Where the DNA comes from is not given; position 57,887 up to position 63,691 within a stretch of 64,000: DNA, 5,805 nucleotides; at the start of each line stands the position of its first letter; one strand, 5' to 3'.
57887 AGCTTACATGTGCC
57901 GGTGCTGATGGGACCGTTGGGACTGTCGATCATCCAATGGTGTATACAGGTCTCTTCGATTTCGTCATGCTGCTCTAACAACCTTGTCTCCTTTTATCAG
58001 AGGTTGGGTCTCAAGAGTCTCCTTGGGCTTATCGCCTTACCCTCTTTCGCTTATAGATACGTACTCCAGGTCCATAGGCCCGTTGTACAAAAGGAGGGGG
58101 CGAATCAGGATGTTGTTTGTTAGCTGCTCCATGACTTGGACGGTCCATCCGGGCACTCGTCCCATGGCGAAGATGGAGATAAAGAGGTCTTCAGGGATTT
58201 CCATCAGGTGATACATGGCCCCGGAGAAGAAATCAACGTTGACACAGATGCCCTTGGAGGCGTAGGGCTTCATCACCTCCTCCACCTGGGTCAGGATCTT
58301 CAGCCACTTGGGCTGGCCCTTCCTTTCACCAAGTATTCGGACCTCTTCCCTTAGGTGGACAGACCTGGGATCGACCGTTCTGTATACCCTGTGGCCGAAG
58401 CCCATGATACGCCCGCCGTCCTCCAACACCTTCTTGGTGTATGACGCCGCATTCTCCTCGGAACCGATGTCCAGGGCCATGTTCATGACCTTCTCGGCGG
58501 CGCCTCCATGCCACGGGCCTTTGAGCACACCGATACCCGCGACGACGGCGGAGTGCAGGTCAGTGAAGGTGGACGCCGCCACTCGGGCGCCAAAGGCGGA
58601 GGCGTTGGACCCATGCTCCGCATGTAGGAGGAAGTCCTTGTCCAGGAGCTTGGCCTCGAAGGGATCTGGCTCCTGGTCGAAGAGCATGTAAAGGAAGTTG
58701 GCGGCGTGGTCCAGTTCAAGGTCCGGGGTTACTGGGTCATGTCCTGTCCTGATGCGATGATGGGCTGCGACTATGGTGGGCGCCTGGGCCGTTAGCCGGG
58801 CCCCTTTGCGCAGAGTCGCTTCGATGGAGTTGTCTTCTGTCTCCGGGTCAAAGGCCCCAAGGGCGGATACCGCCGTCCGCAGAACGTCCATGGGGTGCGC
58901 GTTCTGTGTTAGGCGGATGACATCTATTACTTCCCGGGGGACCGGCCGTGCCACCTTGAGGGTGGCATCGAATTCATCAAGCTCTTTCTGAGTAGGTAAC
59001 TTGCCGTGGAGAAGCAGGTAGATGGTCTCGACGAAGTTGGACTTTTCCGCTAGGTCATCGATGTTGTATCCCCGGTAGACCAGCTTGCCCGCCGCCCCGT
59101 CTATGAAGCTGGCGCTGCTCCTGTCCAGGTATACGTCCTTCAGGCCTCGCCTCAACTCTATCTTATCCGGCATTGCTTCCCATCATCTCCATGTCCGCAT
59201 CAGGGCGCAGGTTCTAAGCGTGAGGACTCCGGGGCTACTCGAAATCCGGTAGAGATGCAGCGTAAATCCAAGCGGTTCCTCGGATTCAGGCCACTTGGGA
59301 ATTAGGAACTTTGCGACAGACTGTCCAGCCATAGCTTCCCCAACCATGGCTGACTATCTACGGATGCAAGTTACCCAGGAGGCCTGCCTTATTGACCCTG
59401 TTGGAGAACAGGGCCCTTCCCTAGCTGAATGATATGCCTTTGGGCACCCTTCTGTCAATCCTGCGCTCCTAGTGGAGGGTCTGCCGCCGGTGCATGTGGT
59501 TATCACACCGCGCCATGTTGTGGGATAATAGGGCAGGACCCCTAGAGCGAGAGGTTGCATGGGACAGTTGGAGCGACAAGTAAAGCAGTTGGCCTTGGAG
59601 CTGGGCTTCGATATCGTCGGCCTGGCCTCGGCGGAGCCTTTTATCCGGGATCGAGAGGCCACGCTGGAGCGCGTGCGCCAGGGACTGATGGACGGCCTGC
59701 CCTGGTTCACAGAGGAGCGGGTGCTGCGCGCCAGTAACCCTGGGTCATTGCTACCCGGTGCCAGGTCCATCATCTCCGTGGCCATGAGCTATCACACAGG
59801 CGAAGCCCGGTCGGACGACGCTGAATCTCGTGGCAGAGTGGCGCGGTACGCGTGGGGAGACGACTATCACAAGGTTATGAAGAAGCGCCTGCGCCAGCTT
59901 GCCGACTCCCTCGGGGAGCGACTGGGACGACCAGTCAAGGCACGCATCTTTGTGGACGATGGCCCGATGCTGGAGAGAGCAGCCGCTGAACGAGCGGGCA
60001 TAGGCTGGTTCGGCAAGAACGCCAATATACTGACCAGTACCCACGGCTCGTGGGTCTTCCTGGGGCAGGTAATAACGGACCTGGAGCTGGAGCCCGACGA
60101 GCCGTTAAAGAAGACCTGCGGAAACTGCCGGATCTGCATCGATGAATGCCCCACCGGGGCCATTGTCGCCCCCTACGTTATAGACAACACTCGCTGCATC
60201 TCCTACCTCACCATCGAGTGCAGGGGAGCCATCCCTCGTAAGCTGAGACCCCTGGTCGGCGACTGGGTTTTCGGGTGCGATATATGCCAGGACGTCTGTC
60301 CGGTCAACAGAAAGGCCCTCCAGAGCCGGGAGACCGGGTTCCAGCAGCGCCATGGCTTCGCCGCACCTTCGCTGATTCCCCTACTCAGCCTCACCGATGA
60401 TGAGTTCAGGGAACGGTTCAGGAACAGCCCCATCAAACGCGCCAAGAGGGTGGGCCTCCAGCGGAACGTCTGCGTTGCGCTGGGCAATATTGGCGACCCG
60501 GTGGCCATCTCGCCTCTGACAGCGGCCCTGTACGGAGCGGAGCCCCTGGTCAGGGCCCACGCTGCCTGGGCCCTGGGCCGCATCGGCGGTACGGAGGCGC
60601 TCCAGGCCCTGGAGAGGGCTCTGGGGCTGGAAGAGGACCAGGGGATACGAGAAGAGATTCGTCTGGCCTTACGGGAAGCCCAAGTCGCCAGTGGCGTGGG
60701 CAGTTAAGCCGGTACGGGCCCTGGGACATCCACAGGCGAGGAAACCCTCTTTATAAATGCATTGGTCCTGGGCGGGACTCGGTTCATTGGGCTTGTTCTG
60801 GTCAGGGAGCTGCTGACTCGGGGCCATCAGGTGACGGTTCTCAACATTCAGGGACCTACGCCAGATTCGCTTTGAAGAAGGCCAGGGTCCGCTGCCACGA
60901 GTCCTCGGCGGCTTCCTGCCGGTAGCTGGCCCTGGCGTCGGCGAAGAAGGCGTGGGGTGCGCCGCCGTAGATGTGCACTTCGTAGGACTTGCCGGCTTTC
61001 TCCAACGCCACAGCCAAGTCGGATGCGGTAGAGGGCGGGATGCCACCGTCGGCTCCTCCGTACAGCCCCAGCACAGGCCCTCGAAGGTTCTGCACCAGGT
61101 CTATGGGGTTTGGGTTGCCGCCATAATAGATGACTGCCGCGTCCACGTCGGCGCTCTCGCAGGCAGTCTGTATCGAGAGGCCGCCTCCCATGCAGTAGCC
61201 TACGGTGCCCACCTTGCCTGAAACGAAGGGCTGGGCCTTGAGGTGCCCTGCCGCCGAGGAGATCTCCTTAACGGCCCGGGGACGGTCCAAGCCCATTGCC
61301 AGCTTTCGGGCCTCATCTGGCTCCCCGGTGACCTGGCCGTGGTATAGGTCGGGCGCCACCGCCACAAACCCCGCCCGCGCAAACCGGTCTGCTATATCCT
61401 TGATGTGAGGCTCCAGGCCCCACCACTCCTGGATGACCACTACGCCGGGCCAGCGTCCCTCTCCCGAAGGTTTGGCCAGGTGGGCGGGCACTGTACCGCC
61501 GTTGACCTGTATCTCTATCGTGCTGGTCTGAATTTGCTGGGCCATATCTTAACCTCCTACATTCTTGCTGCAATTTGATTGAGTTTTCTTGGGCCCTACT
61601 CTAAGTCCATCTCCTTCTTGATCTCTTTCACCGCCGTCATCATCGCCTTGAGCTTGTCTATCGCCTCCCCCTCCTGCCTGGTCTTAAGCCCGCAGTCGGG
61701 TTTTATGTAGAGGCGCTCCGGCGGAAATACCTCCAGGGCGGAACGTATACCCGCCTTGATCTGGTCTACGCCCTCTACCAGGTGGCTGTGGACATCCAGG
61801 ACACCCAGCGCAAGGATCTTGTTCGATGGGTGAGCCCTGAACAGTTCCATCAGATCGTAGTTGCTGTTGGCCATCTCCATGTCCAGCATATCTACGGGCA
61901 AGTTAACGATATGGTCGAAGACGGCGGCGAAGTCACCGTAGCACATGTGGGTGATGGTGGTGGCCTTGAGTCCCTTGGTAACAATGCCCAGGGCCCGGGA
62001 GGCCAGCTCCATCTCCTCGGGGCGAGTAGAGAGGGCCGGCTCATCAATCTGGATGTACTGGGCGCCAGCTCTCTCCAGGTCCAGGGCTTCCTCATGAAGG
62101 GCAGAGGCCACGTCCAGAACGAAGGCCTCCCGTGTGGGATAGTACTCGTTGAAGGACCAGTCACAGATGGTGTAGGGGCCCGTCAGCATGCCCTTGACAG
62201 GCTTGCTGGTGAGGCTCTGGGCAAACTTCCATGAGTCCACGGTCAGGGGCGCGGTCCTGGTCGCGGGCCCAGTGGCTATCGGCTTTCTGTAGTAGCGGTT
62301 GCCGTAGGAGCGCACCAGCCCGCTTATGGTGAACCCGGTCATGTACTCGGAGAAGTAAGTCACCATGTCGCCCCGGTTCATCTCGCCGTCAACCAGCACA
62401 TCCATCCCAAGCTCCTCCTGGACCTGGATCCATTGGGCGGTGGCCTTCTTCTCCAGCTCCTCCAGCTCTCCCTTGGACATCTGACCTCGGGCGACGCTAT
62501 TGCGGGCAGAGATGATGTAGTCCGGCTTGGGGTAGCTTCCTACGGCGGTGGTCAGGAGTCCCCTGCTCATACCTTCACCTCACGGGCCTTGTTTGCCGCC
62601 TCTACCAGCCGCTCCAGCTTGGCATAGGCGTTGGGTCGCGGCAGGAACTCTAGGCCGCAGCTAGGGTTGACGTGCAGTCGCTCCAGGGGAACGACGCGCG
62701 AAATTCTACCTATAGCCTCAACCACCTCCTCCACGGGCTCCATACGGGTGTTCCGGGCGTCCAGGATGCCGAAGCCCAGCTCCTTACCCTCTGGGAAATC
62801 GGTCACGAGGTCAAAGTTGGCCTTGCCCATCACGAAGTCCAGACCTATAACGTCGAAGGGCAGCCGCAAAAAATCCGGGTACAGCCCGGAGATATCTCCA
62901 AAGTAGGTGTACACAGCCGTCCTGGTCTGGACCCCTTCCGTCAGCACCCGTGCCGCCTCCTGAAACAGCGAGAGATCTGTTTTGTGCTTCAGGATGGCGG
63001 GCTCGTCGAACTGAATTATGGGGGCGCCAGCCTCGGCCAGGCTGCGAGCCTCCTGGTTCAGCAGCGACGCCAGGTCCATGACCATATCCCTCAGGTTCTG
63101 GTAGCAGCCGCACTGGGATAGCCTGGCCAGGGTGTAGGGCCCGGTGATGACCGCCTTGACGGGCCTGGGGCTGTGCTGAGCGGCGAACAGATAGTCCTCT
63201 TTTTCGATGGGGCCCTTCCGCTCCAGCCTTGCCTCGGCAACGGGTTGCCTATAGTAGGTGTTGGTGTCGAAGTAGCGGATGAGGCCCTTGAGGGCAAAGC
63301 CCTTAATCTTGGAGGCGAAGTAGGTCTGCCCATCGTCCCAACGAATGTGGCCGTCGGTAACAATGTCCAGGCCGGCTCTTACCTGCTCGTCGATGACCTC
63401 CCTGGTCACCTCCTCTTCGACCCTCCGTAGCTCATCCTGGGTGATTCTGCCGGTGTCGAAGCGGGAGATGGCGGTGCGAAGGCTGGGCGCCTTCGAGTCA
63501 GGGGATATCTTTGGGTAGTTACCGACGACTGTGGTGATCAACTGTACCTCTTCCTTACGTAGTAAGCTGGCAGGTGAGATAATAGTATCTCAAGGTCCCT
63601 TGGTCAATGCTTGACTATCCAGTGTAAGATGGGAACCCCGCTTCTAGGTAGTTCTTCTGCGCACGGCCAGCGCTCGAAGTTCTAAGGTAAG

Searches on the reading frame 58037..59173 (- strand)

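Call 39: search_protein_families(library=pfam, proteins=[window:58037-59173:-], max_evalue=0.00001)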
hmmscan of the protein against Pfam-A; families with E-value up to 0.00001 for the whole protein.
window:58037-59173:- (378 aa): 1 family
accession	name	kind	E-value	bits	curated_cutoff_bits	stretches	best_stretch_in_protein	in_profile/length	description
PF00285.26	Citrate_synt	-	8.5e-125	416.9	27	1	10-359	1-356/357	Citrate synthase, C-terminal domain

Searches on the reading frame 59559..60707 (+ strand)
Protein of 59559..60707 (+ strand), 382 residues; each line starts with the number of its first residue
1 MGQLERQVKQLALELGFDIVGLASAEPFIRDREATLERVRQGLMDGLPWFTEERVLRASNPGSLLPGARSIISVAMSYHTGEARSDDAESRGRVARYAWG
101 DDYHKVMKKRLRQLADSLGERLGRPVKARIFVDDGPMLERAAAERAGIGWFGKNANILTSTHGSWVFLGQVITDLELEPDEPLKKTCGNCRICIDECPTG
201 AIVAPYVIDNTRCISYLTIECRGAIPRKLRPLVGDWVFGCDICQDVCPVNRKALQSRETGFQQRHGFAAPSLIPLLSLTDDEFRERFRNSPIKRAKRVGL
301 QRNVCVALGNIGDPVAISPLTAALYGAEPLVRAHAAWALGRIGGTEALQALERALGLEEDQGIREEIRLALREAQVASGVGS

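Call 39: search_protein_families(library=pfam, proteins=[window:59559-60707:+], max_evalue=0.00001)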
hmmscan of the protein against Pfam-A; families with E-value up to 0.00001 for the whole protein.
window:59559-60707:+ (382 aa): 4 families
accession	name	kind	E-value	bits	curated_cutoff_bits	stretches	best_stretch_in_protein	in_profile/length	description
PF08331.15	QueG_DUF1730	-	1.9e-23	82.6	25.1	1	60-133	3-76/77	Epoxyqueuosine reductase QueG, DUF1730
PF13484.11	Fer4_16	-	9.2e-22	78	30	1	186-250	1-66/66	4Fe-4S double cluster binding domain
PF13646.12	HEAT_2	-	2.9e-13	50.3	27.7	1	300-372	16-88/88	HEAT repeats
PF03130.22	HEAT_PBS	-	3.4e-10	39.8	20.9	0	331-355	1-25/27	PBS lyase HEAT-like repeat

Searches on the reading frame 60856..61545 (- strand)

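Call 39: search_protein_families(library=pfam, proteins=[window:60856-61545:-], max_evalue=0.00001)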
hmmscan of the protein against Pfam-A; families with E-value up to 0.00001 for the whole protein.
window:60856-61545:- (229 aa): 2 families
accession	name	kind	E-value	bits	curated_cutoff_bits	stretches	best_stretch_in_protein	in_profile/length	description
PF01738.24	DLH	-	8.2e-60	202.5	21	1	20-226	2-215/217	Dienelactone hydrolase family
PF08840.17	BAAT_C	-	5e-06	27.2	20.9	0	98-147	9-59/210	BAAT / Acyl-CoA thioester hydrolase C terminal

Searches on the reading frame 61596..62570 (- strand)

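Call 39: search_protein_families(library=pfam, proteins=[window:61596-62570:-], max_evalue=0.00001)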
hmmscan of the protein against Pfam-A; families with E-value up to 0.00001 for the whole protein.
window:61596-62570:- (324 aa): 2 families
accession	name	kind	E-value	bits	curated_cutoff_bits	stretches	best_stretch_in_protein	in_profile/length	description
PF01717.24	Meth_synt_2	-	2.1e-84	284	21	1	6-315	2-323/324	Cobalamin-independent synthase, Catalytic domain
PF08267.18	Meth_synt_1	-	1.9e-12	47.8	27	1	113-259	139-289/313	Cobalamin-independent synthase, N-terminal domain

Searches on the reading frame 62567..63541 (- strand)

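Call 39: search_protein_families(library=pfam, proteins=[window:62567-63541:-], max_evalue=0.00001)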
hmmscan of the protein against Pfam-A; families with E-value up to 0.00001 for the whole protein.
window:62567-63541:- (324 aa): 2 families
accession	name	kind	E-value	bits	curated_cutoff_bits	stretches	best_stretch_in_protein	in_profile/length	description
PF01717.24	Meth_synt_2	-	3.5e-43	148.6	21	1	1-317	1-323/324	Cobalamin-independent synthase, Catalytic domain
PF08267.18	Meth_synt_1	-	9.5e-28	98.1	27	1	87-282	108-310/313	Cobalamin-independent synthase, N-terminal domain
